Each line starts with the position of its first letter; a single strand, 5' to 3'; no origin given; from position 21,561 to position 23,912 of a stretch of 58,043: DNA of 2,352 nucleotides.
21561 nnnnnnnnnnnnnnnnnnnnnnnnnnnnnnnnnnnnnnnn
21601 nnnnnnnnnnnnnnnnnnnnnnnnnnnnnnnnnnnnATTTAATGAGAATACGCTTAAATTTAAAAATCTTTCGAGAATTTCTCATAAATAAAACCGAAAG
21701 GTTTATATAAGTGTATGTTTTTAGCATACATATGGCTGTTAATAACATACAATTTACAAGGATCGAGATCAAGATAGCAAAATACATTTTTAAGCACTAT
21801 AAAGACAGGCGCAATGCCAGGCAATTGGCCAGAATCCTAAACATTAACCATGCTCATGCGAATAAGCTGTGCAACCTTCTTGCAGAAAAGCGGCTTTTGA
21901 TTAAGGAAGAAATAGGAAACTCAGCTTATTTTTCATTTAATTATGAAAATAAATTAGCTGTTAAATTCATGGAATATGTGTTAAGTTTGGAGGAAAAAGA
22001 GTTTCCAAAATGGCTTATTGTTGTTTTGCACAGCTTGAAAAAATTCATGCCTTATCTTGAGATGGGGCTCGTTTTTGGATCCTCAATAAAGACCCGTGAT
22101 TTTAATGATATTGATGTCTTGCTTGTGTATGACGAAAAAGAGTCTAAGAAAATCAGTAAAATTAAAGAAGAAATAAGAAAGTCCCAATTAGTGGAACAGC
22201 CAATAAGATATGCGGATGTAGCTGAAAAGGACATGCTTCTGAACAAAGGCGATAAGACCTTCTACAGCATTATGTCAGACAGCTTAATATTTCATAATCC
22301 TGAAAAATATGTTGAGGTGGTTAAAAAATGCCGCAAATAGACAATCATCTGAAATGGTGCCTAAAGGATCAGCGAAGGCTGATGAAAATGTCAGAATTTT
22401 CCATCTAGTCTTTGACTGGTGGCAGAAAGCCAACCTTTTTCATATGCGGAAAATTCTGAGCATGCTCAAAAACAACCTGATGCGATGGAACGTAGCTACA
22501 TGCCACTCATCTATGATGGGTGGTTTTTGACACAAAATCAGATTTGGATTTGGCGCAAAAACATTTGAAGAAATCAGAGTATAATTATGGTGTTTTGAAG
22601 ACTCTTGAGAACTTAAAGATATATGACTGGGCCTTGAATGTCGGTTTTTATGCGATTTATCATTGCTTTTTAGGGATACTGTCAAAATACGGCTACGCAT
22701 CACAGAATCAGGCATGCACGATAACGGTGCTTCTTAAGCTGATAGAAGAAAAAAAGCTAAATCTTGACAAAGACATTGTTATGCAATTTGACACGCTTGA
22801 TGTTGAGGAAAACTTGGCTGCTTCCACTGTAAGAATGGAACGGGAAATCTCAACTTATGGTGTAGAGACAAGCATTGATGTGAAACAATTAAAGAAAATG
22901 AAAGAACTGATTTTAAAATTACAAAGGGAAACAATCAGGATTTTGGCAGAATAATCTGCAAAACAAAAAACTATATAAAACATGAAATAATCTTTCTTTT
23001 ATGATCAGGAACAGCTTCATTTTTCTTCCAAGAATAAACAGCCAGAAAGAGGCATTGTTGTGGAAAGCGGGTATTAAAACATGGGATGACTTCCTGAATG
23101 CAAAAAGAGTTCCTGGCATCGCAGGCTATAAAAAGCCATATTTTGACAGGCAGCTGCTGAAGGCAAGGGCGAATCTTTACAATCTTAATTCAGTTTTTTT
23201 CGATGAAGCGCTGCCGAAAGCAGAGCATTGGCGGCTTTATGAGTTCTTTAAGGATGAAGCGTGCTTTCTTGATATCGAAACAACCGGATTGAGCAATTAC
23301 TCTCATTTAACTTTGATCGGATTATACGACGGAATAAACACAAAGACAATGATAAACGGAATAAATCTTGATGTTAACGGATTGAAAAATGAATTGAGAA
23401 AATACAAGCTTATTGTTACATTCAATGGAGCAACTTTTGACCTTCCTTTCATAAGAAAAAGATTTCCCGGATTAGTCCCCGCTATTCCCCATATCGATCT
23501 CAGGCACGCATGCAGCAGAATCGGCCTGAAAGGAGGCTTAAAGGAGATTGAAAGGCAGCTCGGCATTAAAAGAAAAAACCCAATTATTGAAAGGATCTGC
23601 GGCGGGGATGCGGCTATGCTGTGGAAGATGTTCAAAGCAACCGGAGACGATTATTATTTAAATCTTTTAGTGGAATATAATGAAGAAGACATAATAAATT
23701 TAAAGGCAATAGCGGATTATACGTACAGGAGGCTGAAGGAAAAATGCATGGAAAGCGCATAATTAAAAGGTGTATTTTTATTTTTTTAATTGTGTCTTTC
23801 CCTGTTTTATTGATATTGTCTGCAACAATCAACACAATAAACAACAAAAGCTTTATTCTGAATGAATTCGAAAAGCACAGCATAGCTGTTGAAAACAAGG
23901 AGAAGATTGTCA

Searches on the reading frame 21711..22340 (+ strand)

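Call 11: search_protein_families(library=pfam, proteins=[window:21711-22340:+])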
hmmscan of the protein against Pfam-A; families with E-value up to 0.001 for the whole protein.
window:21711-22340:+ (209 aa): 0 families

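Call 73: search_protein_families(library=pfam, proteins=[window:21711-22340:+], max_evalue=0.01)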
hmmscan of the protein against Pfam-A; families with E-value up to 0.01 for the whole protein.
window:21711-22340:+ (209 aa): 1 family
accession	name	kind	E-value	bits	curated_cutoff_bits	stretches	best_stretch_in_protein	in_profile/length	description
PF18765.7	Polbeta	-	0.0032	18.1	26.9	1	116-165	13-64/93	Polymerase beta, Nucleotidyltransferase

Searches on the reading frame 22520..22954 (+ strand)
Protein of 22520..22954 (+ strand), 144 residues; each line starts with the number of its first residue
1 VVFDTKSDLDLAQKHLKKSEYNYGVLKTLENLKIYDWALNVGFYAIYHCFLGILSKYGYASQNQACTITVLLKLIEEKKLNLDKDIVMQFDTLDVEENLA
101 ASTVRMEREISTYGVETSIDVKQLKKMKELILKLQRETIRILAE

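Call 11: search_protein_families(library=pfam, proteins=[window:22520-22954:+])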
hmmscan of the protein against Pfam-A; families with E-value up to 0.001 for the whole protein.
window:22520-22954:+ (144 aa): 0 families

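Call 73: search_protein_families(library=pfam, proteins=[window:22520-22954:+], max_evalue=0.01)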
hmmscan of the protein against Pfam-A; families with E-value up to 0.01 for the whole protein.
window:22520-22954:+ (144 aa): 1 family
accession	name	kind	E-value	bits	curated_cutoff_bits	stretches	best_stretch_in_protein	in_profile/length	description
PF05168.19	HEPN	-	0.0051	17.4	22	1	12-94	1-81/117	HEPN domain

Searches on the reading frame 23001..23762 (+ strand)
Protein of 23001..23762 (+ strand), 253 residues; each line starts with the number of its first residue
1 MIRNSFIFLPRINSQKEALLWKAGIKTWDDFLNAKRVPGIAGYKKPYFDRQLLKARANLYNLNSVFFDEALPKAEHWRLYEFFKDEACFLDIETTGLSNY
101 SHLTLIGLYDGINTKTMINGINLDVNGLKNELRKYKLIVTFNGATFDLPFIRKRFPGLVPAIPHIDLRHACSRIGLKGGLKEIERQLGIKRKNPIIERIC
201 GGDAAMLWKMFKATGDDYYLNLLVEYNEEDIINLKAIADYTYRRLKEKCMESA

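Call 11: search_protein_families(library=pfam, proteins=[window:23001-23762:+])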
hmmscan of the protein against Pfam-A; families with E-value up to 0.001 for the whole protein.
window:23001-23762:+ (253 aa): 1 family
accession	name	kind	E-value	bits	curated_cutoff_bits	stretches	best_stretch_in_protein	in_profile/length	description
PF13482.12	RNase_H_2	-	1.3e-35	123.2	22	1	88-241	1-164/165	RNase_H superfamily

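Call 39: find_encoding_contigs(protein=window:23001-23762:+, flank=3000, max_places=10)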
Protein window:23001-23762:+ (253 aa): 5 contigs read that carry it; 5 places shown.
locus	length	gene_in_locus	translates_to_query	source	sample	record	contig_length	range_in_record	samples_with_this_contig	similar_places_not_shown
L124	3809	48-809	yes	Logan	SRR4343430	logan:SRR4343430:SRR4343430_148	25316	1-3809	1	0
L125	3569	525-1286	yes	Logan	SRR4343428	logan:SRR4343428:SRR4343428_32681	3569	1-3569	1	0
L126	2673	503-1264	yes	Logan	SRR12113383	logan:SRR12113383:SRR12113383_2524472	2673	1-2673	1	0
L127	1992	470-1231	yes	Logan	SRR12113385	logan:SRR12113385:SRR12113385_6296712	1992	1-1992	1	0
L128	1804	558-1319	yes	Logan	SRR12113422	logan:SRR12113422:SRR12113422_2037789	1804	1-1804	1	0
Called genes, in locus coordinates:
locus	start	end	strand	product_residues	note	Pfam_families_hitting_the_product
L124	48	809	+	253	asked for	PF13482:RNase_H_2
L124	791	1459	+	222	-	PF07314:Lit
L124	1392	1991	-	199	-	-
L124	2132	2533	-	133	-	PF01467:CTP_transf_like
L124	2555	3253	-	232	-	PF00459:Inositol_P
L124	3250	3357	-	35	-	-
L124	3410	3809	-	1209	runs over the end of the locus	PF14890:Intein_splicing, PF14528:LAGLIDADG_3, PF00009:GTP_EFTU, PF03144:GTP_EFTU_D2, PF22042:EF-G_D2 (weak), PF14492:EFG_III, PF03764:EFG_IV, PF00679:EFG_C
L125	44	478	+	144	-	-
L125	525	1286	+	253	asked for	PF13482:RNase_H_2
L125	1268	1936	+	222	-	PF07314:Lit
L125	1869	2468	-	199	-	-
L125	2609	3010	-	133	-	PF01467:CTP_transf_like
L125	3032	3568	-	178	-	?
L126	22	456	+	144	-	-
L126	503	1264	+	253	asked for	PF13482:RNase_H_2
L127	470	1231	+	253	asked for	PF13482:RNase_H_2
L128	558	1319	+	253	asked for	PF13482:RNase_H_2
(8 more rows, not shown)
